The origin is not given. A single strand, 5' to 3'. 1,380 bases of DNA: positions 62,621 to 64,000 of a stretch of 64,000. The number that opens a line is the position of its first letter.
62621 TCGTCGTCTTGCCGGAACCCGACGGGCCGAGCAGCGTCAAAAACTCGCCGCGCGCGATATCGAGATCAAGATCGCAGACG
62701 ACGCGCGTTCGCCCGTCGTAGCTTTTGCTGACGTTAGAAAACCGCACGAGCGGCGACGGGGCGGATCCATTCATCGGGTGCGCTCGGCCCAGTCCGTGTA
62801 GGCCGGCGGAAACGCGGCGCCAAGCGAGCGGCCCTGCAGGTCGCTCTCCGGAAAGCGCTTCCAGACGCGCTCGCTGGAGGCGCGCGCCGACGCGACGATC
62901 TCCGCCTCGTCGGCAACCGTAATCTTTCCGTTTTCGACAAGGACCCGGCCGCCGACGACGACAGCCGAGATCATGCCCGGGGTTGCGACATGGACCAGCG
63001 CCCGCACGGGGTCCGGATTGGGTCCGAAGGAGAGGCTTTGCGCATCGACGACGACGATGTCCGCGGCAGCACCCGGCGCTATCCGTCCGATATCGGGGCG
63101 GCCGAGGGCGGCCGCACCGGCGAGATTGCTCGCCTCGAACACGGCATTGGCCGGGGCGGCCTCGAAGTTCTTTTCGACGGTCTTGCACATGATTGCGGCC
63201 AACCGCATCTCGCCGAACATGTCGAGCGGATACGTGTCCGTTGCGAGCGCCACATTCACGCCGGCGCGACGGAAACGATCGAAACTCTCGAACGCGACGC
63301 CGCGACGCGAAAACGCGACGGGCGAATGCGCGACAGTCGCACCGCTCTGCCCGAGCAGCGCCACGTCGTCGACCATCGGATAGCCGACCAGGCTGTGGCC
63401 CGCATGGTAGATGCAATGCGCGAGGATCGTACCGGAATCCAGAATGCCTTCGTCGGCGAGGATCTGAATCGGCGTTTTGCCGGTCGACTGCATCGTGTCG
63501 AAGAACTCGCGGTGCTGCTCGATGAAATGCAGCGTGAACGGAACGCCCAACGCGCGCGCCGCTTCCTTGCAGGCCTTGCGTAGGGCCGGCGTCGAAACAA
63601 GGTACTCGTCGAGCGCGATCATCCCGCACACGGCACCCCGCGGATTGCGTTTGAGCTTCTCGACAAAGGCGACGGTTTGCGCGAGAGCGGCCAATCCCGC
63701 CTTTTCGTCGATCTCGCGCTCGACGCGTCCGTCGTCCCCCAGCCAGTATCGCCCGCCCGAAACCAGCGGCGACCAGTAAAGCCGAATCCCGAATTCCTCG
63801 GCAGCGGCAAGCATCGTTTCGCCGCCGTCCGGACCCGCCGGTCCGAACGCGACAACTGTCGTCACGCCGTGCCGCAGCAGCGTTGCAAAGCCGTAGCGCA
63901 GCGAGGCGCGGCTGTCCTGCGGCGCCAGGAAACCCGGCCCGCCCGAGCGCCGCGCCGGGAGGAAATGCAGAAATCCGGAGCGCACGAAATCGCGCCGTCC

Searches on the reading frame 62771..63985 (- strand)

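Call 86: search_protein_families(library=pfam, proteins=[window:62771-63985:-], max_evalue=0.00001)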
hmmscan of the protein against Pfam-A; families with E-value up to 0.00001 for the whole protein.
window:62771-63985:- (404 aa): 2 families
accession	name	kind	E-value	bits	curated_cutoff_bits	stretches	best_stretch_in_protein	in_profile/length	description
PF01979.26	Amidohydro_1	-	1.4e-33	117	25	1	20-348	29-344/345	Amidohydrolase family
PF07969.17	Amidohydro_3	-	3.9e-10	40.2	29.7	1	227-349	351-471/472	Amidohydrolase family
